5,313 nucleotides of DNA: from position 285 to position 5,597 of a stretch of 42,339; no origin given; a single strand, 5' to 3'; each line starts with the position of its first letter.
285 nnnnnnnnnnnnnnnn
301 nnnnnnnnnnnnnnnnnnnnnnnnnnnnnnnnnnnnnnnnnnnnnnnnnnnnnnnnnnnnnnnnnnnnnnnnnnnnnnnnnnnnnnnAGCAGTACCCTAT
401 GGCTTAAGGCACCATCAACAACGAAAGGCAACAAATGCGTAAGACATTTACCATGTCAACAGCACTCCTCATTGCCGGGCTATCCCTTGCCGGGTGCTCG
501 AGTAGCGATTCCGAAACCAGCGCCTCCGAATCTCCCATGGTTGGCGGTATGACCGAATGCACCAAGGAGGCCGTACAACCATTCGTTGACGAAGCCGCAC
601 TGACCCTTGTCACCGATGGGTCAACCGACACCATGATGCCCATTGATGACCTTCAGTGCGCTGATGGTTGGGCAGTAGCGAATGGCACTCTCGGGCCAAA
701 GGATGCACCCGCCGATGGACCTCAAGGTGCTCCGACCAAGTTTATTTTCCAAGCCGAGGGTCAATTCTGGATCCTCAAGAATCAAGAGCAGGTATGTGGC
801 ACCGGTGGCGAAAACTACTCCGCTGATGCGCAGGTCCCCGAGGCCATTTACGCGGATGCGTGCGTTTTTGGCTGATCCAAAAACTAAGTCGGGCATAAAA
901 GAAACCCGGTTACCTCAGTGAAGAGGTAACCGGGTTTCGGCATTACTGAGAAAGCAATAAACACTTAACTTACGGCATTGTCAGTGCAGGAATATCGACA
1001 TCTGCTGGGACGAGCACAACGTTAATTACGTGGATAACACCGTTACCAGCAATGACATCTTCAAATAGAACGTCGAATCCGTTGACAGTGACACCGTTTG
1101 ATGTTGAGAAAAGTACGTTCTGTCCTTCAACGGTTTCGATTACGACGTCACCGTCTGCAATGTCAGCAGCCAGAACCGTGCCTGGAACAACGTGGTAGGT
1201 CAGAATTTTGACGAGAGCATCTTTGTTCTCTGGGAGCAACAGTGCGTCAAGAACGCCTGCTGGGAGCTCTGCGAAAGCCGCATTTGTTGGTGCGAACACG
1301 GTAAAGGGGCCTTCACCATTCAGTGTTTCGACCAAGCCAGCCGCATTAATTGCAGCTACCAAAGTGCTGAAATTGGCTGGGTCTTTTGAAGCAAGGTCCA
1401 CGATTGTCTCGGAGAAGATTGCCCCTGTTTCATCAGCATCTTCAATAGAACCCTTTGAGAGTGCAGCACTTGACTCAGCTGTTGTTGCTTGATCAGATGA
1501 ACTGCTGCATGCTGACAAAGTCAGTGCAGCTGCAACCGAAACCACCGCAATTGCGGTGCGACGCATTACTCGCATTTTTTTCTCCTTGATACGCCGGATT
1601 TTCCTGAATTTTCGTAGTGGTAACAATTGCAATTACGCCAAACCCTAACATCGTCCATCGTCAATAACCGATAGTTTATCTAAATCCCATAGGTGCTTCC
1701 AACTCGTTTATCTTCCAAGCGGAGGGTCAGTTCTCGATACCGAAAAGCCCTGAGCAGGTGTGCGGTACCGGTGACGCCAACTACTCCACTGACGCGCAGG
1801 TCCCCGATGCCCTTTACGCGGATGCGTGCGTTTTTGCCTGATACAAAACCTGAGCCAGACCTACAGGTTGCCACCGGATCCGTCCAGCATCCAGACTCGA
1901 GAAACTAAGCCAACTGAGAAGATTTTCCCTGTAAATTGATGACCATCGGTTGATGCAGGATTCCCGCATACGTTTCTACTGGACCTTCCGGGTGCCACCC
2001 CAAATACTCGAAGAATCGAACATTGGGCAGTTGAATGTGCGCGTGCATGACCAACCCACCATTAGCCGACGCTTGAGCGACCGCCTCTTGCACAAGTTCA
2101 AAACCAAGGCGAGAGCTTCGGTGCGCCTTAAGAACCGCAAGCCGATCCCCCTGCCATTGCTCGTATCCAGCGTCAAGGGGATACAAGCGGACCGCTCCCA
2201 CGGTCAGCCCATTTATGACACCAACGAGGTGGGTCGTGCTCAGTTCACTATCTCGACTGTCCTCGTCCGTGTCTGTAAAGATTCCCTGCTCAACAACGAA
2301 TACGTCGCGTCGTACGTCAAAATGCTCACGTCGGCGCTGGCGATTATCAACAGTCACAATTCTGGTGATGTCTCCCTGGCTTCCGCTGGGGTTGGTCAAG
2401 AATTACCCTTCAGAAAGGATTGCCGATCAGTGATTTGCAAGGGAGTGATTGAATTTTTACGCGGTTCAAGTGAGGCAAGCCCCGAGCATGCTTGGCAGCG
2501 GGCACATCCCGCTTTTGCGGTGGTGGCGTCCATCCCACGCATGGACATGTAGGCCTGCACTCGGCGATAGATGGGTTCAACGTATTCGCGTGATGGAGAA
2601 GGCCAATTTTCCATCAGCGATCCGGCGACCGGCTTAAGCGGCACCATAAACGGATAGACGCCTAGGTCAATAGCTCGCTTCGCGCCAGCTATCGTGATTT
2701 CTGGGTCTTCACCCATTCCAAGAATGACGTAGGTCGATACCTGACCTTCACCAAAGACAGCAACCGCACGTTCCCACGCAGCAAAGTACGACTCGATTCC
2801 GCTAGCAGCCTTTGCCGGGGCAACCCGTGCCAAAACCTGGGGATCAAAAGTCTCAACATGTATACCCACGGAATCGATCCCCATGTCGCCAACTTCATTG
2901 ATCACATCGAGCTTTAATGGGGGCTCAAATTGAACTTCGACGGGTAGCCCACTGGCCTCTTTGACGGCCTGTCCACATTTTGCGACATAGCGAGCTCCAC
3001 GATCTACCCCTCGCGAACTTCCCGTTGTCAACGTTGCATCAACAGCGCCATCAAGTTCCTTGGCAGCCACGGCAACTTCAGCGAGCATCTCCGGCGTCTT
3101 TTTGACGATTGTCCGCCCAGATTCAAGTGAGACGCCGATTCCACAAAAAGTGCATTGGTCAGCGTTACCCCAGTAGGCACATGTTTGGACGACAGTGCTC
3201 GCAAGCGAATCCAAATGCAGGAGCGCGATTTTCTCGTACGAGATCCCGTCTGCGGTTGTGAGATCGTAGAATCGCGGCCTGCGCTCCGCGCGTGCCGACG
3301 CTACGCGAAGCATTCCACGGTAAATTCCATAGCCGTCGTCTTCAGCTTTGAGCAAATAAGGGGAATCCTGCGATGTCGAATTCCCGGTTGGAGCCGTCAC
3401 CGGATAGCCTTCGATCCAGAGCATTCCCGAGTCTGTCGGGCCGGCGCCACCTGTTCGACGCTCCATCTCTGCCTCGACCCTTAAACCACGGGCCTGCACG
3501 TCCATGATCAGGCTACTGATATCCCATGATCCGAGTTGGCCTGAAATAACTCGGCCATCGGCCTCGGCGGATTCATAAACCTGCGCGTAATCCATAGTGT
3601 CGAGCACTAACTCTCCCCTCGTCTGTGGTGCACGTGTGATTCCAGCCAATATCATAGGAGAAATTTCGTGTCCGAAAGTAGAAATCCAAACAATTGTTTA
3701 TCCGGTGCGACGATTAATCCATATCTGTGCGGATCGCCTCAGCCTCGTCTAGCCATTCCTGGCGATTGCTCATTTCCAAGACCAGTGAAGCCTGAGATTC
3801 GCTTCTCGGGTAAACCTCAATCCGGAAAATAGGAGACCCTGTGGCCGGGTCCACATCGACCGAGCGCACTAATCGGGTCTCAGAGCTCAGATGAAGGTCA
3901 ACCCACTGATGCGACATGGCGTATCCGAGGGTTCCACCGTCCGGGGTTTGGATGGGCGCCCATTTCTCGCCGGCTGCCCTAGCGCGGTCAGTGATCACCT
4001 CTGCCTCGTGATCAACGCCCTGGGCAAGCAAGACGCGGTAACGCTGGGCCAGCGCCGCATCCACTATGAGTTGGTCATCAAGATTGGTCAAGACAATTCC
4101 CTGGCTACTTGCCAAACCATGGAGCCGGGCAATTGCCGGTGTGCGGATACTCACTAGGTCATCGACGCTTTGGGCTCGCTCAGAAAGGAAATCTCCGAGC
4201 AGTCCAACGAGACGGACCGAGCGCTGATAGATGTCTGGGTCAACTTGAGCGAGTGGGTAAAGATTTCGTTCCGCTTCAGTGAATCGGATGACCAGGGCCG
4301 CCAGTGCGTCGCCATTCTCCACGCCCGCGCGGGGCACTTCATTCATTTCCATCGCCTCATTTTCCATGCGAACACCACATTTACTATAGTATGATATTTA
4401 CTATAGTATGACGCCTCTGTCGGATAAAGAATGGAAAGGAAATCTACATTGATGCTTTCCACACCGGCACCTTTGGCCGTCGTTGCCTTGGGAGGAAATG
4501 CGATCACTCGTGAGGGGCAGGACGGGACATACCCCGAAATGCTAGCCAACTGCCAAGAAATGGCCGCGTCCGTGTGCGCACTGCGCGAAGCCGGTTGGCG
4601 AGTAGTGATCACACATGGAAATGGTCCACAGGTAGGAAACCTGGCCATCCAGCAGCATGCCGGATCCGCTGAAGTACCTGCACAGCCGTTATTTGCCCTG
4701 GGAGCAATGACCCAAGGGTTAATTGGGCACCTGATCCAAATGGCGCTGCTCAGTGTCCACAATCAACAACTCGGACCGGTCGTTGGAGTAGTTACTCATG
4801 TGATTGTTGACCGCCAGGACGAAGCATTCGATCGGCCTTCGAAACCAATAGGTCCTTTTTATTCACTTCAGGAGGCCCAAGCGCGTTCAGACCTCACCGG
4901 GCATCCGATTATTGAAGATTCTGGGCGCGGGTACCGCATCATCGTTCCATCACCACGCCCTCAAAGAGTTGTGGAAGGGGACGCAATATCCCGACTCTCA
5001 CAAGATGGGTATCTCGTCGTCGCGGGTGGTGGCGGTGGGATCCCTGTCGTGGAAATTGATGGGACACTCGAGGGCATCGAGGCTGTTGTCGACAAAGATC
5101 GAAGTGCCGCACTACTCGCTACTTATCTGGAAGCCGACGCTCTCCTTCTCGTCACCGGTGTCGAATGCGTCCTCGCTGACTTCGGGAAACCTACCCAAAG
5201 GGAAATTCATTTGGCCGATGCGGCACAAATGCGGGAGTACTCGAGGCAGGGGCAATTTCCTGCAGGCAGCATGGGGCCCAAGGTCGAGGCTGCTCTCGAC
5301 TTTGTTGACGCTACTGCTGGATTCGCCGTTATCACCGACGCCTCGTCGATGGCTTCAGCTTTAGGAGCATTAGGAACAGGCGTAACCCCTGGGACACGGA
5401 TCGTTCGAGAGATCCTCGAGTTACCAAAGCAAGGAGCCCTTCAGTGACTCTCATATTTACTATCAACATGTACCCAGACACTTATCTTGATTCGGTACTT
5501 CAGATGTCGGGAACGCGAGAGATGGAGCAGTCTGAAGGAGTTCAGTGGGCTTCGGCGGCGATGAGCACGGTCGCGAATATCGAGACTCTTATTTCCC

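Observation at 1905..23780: About 22 kb accessory island: a rebuilt Nit1C / MSMEG_0565-0572-type nitrogen-starvation cluster fused to nitrile-hydratase, carbamoyl-phosphate and C-N-lyase modules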

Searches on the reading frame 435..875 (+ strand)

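Call 5: search_protein_families(library=ncbifam, proteins=[window:435-875:+], max_evalue=0.001)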
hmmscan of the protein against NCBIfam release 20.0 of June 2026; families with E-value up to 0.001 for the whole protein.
window:435-875:+ (146 aa): 1 family
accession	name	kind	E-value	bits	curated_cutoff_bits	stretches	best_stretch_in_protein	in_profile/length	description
NF050142.1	PG1828_fam_lipo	equivalog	0.00014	22.5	50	1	1-58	1-55/59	PG1828 family lipoprotein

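Call 93: search_protein_families(library=pfam, proteins=[window:435-875:+], max_evalue=0.00001)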
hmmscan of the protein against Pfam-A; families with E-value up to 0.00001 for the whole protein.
window:435-875:+ (146 aa): 0 families

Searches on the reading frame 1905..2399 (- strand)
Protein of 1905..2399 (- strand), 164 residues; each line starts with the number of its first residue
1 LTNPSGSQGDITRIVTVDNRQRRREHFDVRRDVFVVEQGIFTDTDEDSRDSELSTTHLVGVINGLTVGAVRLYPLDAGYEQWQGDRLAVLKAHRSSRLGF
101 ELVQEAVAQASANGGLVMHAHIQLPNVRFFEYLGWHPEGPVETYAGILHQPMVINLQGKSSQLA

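Call 3: search_protein_families(library=ncbifam, proteins=[window:1905-2399:-], max_evalue=0.001)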
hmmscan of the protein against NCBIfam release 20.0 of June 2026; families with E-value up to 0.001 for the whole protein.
window:1905-2399:- (164 aa): 2 families
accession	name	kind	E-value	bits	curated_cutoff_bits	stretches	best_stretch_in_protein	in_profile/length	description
TIGR04045.1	MSMEG_0567_GNAT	equivalog_domain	3.5e-25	88.4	68.45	1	16-156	6-147/153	MSMEG_0567/Sll0786 family nitrogen starvation N-acetyltransferase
NF007644.0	PRK10314.1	equivalog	0.00014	21.7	171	1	28-153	22-147/153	GNAT family N-acetyltransferase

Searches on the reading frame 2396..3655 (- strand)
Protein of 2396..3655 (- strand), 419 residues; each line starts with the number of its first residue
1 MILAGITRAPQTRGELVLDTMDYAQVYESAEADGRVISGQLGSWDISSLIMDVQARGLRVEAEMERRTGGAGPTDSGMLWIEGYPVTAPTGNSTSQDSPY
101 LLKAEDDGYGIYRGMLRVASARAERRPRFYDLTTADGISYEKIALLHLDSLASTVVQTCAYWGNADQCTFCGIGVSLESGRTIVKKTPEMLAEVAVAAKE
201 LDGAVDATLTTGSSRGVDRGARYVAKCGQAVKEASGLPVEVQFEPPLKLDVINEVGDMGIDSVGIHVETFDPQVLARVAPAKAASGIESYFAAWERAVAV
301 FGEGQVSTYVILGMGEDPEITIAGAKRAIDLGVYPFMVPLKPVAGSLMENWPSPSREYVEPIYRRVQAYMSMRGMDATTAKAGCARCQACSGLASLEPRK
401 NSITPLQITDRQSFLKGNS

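Call 3: search_protein_families(library=ncbifam, proteins=[window:2396-3655:-], max_evalue=0.001)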
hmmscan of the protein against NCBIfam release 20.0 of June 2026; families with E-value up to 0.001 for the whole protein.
window:2396-3655:- (419 aa): 5 families
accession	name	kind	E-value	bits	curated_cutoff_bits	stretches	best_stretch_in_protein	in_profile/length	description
TIGR04043.1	rSAM_MSMEG_0568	hypoth_equivalog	1.7e-114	382.5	303.7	1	52-396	2-353/354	MSMEG_0568 family radical SAM protein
NF045502.1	variant_rSAM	domain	1.4e-44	152.5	125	1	94-365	69-350/357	radical SAM protein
NF053743.1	LipS2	equivalog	5.9e-11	42.3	270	1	224-371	92-229/292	LipS2 family lipoyl synthase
TIGR03957.1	rSAM_HmdB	equivalog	1.8e-06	27.4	320.9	1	165-354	51-234/317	5,10-methenyltetrahydromethanopterin hydrogenase cofactor biosynthesis protein HmdB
TIGR02351.2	thiH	equivalog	0.00039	19.6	380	1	166-314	85-226/364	2-iminoacetate synthase ThiH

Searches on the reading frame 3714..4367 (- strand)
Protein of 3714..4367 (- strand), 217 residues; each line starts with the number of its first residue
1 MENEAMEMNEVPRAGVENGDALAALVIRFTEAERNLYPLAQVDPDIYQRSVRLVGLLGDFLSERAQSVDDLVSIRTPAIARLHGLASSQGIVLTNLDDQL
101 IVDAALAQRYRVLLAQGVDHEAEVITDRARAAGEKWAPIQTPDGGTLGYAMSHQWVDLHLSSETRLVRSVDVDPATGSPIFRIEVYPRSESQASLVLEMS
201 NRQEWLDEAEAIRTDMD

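Call 3: search_protein_families(library=ncbifam, proteins=[window:3714-4367:-], max_evalue=0.001)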
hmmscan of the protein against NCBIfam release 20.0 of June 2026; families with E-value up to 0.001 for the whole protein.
window:3714-4367:- (217 aa): 0 families

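Call 6: search_protein_families(library=pfam, proteins=[window:3714-4367:-], max_evalue=0.01)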
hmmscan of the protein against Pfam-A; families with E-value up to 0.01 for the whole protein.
window:3714-4367:- (217 aa): 0 families

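Call 25: search_protein_families(library=pfam, proteins=[window:3714-4367:-], max_evalue=1)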
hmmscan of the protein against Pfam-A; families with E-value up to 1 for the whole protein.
window:3714-4367:- (217 aa): 1 family
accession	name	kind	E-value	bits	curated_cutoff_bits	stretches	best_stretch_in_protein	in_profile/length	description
PF13305.11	TetR_C_33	-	0.022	15.9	26.8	1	21-87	3-79/103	Tetracyclin repressor-like, C-terminal domain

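Call 26: search_protein_families(library=ncbifam, proteins=[window:3714-4367:-], max_evalue=10)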
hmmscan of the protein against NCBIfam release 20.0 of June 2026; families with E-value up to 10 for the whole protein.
window:3714-4367:- (217 aa): 0 families

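Call 42: search_solved_structures(query=window:3714-4367:-, max_evalue=10)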
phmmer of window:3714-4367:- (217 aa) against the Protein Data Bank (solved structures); distinct sequences matched with E-value up to 10: 0.

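Call 43: find_homologous_proteins(query=window:3714-4367:-, max_evalue=0.001)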
Query window:3714-4367:- (217 aa): 16 proteins with E <= 0.001 among 2801 candidates.
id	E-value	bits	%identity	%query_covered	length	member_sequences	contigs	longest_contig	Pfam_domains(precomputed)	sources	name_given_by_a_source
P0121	3.3e-129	447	96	100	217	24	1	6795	-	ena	-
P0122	2.4e-114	398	86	100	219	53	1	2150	-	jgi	jgi:hypothetical protein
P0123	4.8e-109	381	82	100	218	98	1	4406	-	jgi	jgi:hypothetical protein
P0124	2.9e-103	362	81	97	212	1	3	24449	-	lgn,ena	-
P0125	2.6e-94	333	78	91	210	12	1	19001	-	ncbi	-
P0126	5.7e-90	319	88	79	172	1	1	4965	-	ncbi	ncbi:MAG: hypothetical protein ACKVKB_07250, partial [Candidatus Nanopelagicales bacterium]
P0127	1.9e-48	183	48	88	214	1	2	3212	-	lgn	-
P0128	1.1e-36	145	44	90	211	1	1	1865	-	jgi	jgi:hypothetical protein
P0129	3.2e-32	130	42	83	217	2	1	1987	-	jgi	jgi:hypothetical protein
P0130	4.2e-32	130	45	82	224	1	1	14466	-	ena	-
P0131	2.1e-31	127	41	90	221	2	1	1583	-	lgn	-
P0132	3.6e-31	127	41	88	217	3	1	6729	-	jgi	jgi:hypothetical protein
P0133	2.1e-29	121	42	80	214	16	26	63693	-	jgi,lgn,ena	jgi:hypothetical protein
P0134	2.0e-28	118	43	71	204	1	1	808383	-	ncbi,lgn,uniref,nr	ncbi:hypothetical protein SAMN05421812_101502 [Asanoa hainanensis]|uniref:Uncharacterized protein n=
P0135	1.1e-27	115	44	76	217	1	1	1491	-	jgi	jgi:hypothetical protein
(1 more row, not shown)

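Call 51: predict_structure(alignment_id=A1)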
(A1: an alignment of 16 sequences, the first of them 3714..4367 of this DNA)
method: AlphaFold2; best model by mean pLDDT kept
length: 217 residues; sequences in the alignment: 16
mean_pLDDT: 82.8   pTM: 0.55
mean pLDDT of the five models: 82.8, 82.4, 81.0, 80.5, 74.1
residues with pLDDT >= 90: 103; 70-90: 82; 50-70: 13; < 50: 19
segments of 3 or more residues with pLDDT < 50: 1-18
pLDDT, mean of each block of 10 residues (from residue 1): 38 42 77 82 91 95 90 91 95 92 92 78 85 90 59 88 92 87 90 91 94 89
secondary structure, 60 per line:
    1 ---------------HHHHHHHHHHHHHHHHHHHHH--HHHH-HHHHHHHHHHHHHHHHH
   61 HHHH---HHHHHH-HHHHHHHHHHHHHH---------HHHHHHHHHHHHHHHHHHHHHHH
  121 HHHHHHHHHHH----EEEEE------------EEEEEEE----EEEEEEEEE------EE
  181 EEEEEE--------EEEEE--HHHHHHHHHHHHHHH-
elements in order: H16-36 H39-42 H44-64 H68-73 H75-88 H98-131 E136-140 E153-159 E164-172 E179-186 E195-199 H202-216

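Call 54: fold_search(model_id=the predicted structure, library=pdb)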
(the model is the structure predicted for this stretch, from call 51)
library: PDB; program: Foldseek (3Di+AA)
matches with E <= 10: 362; with E <= 0.001: 0
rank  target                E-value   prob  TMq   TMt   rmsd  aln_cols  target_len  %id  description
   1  9exk                  2.3e-01  0.16  0.21  0.06  18.7       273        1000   14  Scalable protein design using hallucination in a relaxed sequence space (released 2024-10-16)
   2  9qzd_A                5.3e-01  0.16  0.17  0.25  14.4        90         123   14  de novo NTF2-like protein (released 2025-10-22)
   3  7apk_E                5.3e-01  0.08  0.17  0.10  38.2       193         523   14  Structure of the human THO - UAP56 complex (released 2020-12-16)
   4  3vx7_B                5.6e-01  0.28  0.18  0.25  10.8        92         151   14  Crystal structure of Kluyveromyces marxianus Atg7NTD-Atg10 complex (released 2012-11-14)
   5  3cfi_D                5.9e-01  0.18  0.14  0.32  14.2        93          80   10  Nanobody-aided structure determination of the EPSI:EPSJ pseudopilin heterdimer from Vibrio Vulnificus (released 2009-01-13)
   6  8cht_D                6.6e-01  0.28  0.19  0.27  11.5       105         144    8  Crystal structure of human PURA (fragment Glu57-Glu212, PUR repeat I and II) (released 2024-02-21)
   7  3n4x_A                6.6e-01  0.18  0.24  0.31  18.5       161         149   10  Structure of Csm1 full-length (released 2010-09-01)
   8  3n7n_A                6.6e-01  0.13  0.20  0.25  24.3       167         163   13  Structure of Csm1/Lrs4 complex (released 2010-09-01)
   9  5mnt_D                6.6e-01  0.04  0.14  0.08  29.7       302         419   10  Bacteriophage Qbeta maturation protein (released 2017-01-11)
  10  8j1g_B                7.0e-01  0.23  0.18  0.14  14.3        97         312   16  Structure of amino acid dehydrogenase in complex with NADPH (released 2023-08-16)
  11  4koo_B                8.9e-01  0.35  0.19  0.24   6.8        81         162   17  Crystal Structure of WHY1 from Arabidopsis thaliana (released 2013-11-13)
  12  7wzg_D                8.9e-01  0.28  0.19  0.18   9.8        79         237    9  Cypemycin N-terminal methyltransferase CypM (released 2023-02-22)
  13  8j1c_C                1.0e+00  0.21  0.19  0.14  14.4        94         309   18  Structure of amino acid dehydrogenase in complex with NADP (released 2023-08-16)
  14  3n7n_C                1.0e+00  0.16  0.25  0.32  23.0       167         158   11  Structure of Csm1/Lrs4 complex (released 2010-09-01)
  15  6i4y_B                1.0e+00  0.16  0.16  0.20  15.3        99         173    6  X-ray structure of the human mitochondrial PRELID3b-TRIAP1 complex (released 2019-03-20)
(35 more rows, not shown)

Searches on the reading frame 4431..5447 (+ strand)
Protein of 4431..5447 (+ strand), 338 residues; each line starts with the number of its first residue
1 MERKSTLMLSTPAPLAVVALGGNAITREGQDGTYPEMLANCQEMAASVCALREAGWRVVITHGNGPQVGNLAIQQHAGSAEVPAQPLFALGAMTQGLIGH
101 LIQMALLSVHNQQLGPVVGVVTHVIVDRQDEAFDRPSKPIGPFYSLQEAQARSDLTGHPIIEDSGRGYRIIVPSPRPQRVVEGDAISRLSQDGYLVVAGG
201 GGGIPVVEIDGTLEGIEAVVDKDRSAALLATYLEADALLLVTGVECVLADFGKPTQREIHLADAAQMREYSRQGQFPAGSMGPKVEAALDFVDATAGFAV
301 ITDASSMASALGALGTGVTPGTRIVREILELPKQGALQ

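Call 3: search_protein_families(library=ncbifam, proteins=[window:4431-5447:+], max_evalue=0.001)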
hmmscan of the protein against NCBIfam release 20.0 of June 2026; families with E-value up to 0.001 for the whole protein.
window:4431-5447:+ (338 aa): 8 families
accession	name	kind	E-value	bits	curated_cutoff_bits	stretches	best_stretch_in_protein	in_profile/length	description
TIGR00746.1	arcC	equivalog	6.5e-97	324.3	358.25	1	17-319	4-308/309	carbamate kinase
NF009008.0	PRK12354.1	subfamily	2.8e-86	289.4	361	1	16-320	3-300/308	carbamate kinase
NF009007.0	PRK12352.1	subfamily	1.4e-82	277.2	266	1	15-313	4-307/316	carbamate kinase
NF006926.0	PRK09411.1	equivalog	9.3e-62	208.9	416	1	17-313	5-290/297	carbamate kinase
TIGR00761.1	argB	equivalog_domain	1.1e-10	41.5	151.3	1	212-295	146-225/231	acetylglutamate kinase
NF010661.0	PRK14058.1-3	equivalog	3.1e-09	36.3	251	1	181-329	139-275/283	acetylglutamate/acetylaminoadipate kinase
NF010659.0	PRK14058.1-1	equivalog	3.5e-08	32.9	223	1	204-314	152-262/267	[LysW]-aminoadipate kinase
TIGR01027.1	proB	equivalog_domain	6e-06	25.6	186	1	219-325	142-252/363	glutamate 5-kinase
